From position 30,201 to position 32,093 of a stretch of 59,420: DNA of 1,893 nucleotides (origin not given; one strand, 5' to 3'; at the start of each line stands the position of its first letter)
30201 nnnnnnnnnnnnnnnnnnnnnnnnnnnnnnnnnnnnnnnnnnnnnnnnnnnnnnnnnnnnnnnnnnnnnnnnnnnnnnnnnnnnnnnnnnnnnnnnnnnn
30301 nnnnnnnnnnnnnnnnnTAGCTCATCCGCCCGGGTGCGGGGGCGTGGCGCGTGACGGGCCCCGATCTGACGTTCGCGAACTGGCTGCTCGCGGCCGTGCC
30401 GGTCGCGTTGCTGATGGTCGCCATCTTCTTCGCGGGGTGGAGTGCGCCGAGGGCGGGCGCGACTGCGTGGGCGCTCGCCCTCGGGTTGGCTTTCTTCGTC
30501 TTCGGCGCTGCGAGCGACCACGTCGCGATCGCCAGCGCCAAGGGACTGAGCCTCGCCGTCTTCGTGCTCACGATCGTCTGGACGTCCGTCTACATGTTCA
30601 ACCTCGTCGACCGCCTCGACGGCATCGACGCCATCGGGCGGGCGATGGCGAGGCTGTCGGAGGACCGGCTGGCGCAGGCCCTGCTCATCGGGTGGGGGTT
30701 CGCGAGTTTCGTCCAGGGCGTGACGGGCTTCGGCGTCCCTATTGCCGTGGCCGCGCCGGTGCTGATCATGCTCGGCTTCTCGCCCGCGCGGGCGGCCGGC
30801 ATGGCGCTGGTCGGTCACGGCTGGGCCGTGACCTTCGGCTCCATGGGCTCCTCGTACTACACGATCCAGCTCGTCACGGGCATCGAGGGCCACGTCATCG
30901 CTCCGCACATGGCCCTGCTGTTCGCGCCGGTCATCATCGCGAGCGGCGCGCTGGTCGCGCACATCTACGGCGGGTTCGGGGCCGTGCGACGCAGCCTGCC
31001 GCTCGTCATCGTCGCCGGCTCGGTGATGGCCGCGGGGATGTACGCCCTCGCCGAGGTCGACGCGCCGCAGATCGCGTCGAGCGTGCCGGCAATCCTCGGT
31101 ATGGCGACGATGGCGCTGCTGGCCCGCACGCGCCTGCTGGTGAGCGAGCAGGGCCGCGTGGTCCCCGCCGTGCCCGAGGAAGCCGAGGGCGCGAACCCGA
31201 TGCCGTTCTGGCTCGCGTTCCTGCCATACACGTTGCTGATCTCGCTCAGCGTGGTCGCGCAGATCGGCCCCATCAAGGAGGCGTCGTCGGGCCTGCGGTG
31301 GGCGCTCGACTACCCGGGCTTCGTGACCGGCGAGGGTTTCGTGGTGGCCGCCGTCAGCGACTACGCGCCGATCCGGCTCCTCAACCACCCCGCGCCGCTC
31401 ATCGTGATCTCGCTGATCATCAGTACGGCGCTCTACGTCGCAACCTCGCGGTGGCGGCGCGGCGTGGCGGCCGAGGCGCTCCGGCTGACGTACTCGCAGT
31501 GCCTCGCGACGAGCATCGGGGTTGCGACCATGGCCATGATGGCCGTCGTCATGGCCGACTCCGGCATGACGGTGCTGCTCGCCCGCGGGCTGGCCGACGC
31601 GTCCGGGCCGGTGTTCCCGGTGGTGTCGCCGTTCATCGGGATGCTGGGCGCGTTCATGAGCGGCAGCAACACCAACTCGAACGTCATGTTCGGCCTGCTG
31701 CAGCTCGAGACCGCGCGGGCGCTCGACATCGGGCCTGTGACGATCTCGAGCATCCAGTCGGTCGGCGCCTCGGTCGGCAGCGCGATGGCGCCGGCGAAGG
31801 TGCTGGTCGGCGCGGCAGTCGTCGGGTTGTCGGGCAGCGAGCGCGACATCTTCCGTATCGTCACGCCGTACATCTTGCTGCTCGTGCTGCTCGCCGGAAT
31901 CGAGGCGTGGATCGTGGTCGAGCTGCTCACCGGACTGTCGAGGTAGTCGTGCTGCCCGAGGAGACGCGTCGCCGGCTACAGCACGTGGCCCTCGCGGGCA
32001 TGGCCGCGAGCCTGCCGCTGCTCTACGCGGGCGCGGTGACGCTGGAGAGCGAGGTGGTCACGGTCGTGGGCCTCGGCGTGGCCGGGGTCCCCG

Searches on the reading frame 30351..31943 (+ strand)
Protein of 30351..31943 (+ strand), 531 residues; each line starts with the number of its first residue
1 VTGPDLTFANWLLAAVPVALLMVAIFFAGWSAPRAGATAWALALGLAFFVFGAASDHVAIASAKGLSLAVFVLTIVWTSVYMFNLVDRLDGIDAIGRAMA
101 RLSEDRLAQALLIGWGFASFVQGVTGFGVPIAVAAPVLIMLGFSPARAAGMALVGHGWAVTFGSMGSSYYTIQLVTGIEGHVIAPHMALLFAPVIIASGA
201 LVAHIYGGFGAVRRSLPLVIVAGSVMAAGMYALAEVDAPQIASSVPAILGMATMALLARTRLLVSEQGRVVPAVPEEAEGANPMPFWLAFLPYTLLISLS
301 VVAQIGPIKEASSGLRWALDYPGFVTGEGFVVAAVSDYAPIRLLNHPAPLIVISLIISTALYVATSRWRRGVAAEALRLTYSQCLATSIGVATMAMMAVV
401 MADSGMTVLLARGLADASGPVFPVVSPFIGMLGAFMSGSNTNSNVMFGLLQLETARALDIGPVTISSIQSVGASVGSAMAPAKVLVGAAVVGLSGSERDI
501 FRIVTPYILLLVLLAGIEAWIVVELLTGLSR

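Call 68: find_homologous_proteins(query=window:30351-31943:+, max_evalue=1e-30)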
Query window:30351-31943:+ (531 aa): 1714 proteins with E <= 1e-30 among 8000 candidates; the best 120 are listed.
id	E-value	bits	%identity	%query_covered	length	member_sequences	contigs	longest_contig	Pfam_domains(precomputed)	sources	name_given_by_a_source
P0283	0.0e+0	1080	98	100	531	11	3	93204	PF02652.21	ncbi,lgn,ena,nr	ncbi:MAG: L-lactate permease [Chloroflexi bacterium]|nr:L-lactate permease [Chloroflexota bacterium]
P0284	0.0e+0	1046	95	100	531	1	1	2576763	PF02652.21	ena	-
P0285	3.6e-297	1004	90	100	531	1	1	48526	PF02652.21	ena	-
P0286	3.5e-294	994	90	100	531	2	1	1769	PF02652.21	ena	-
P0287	2.6e-293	991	90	100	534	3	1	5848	PF02652.21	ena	-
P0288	1.1e-287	973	88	100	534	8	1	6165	PF02652.21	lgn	-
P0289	1.5e-287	972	88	100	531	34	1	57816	PF02652.21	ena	-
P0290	2.2e-287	972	87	100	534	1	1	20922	PF02652.21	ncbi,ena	-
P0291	8.2e-280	947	69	100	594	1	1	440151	PF02652.21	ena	-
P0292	1.6e-264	897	82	100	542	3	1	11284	PF02652.21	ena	-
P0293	1.6e-261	887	81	100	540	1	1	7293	PF02652.21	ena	-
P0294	1.3e-260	884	80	100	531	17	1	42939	PF02652.21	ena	-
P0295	3.6e-259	879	80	97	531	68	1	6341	PF02652.21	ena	-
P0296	2.7e-258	876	80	100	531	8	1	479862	PF02652.21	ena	-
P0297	1.5e-253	860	78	100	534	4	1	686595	PF02652.21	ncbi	-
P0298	4.9e-253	859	78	97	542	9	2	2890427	PF02652.21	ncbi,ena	-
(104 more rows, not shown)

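Call 69: find_encoding_contigs(protein=P0285, flank=7000, max_places=1)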
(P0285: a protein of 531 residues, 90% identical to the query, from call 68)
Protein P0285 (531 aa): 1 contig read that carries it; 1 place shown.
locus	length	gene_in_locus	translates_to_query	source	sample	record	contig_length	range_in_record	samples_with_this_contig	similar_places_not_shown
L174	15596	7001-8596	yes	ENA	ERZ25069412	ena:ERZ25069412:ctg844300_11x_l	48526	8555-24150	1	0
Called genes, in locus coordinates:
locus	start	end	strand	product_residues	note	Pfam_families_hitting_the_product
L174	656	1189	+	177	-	PF02601:Exonuc_VII_L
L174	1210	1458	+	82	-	PF02609:Exonuc_VII_S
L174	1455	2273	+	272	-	PF00551:Formyl_trans_N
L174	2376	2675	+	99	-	-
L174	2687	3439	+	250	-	PF01479:S4, PF00849:PseudoU_synth_2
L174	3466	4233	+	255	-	PF02224:Cytidylate_kin, PF13189:Cytidylate_kin2 (faint)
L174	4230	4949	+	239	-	PF01553:Acyltransferase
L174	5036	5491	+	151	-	PF13522:GATase_6, PF13537:GATase_7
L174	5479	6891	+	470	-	PF01380:SIS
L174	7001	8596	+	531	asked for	PF02652:Lactate_perm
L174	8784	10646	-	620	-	-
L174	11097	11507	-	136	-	PF09925:DUF2157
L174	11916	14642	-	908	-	PF01326:PPDK_N, PF00391:PEP-utilizers, PF02896:PEP-utilizers_C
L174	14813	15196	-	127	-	PF01850:PIN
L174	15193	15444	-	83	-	PF01402:RHH_1 (weak)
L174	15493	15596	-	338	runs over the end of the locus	PF13098:Thioredoxin_2 (faint), PF01323:DSBA, PF13462:Thioredoxin_4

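Call 70: find_encoding_contigs(protein=P0296, flank=7000, max_places=1)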
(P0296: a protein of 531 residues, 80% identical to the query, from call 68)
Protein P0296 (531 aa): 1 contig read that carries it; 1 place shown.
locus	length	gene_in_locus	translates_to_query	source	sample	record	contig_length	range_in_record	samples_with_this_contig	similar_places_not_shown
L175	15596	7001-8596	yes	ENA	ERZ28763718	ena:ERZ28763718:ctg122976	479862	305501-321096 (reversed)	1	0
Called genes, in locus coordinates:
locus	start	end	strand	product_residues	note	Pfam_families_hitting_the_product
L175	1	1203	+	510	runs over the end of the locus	PF01479:S4, PF00849:PseudoU_synth_2, PF02224:Cytidylate_kin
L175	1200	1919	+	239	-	PF01553:Acyltransferase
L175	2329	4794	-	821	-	PF02463:SMC_N, PF13175:AAA_15, PF13476:AAA_23, PF13304:AAA_21 (weak)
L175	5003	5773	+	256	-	PF13522:GATase_6, PF13537:GATase_7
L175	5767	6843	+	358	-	PF01380:SIS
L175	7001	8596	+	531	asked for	PF02652:Lactate_perm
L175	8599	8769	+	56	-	-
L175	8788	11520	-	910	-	-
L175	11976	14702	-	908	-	PF01326:PPDK_N, PF00391:PEP-utilizers, PF02896:PEP-utilizers_C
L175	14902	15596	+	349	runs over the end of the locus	PF01966:HD, PF13286:HD_assoc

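Call 71: find_encoding_contigs(protein=P0298, flank=7000, max_places=1)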
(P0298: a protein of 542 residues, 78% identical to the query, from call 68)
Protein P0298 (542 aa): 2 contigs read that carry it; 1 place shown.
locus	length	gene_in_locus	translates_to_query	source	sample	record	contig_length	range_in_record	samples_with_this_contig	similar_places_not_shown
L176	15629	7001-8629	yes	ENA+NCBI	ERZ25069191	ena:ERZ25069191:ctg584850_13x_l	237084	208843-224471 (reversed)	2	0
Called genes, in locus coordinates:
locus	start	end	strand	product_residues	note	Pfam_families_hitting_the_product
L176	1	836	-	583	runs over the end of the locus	PF00041:fn3 (faint), PF13753:SWM_repeat, PF23197:IG_AIR9 (faint)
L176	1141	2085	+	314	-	-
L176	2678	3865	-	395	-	PF13356:Arm-DNA-bind_3, PF22022:Phage_int_M, PF00589:Phage_integrase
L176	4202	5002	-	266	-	PF00561:Abhydrolase_1, PF12146:Hydrolase_4 (weak), PF12697:Abhydrolase_6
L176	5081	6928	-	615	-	PF02574:S-methyl_trans, PF02219:MTHFR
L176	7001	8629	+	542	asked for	PF02652:Lactate_perm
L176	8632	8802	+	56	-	-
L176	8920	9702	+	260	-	PF03141:Methyltransf_29 (weak), PF01209:Ubie_methyltran, PF13489:Methyltransf_23, PF13649:Methyltransf_25, PF13847:Methyltransf_31, PF08241:Methyltransf_11, PF08242:Methyltransf_12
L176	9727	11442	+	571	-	-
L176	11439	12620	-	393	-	PF00266:Aminotran_5, PF01053:Cys_Met_Meta_PP (weak)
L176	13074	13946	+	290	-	PF01795:Methyltransf_5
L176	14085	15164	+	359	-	PF00091:Tubulin, PF12327:FtsZ_C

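Call 74: search_protein_families(library=padloc, proteins=[L175:2329-4794:-], max_evalue=0.00001)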
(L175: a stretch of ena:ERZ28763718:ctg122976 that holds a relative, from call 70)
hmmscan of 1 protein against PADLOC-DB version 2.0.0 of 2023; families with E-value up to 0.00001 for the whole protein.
L175:2329-4794:- (821 aa): 23 families
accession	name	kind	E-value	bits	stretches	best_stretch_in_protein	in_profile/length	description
PDLC04135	mad3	-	9.2e-22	76.1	1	69-656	1-327/374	mads_3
PDLC03859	LmuB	-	2.6e-17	61.3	1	306-660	271-593/611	-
PDLC03865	LmuB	-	6.8e-14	49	1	594-658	910-980/1007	-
PDLC04178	HEC-01A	-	4.5e-13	47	1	588-686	264-358/399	-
PDLC03868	LmuB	-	8.9e-13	45.4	1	69-128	5-63/1035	-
PDLC04891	PDC-S06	-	4.5e-12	43.2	1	587-652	621-685/858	-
PDLC02980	AriA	-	5.6e-12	44.2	0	579-653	228-300/304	-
PDLC03861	LmuB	-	1.8e-11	40.7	1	61-167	201-305/1213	-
PDLC02979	AriA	-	1.2e-10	39.8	1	69-126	2-57/373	-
PDLC04175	HEC-01A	-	2.5e-10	37.9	0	69-128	5-60/363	-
PDLC04893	PDC-S06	-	6e-10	36.2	0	585-651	618-683/862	-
PDLC04888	PDC-S06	-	9.8e-09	31.9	1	588-652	623-686/851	-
PDLC04177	HEC-01A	-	5.8e-08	30.1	0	589-659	277-343/393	-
PDLC00096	GajA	-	1.7e-07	28.4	1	69-122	2-53/630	AAA ATPase domain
PDLC04140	mad8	-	3.9e-07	27.9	0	93-113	27-47/314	mads_8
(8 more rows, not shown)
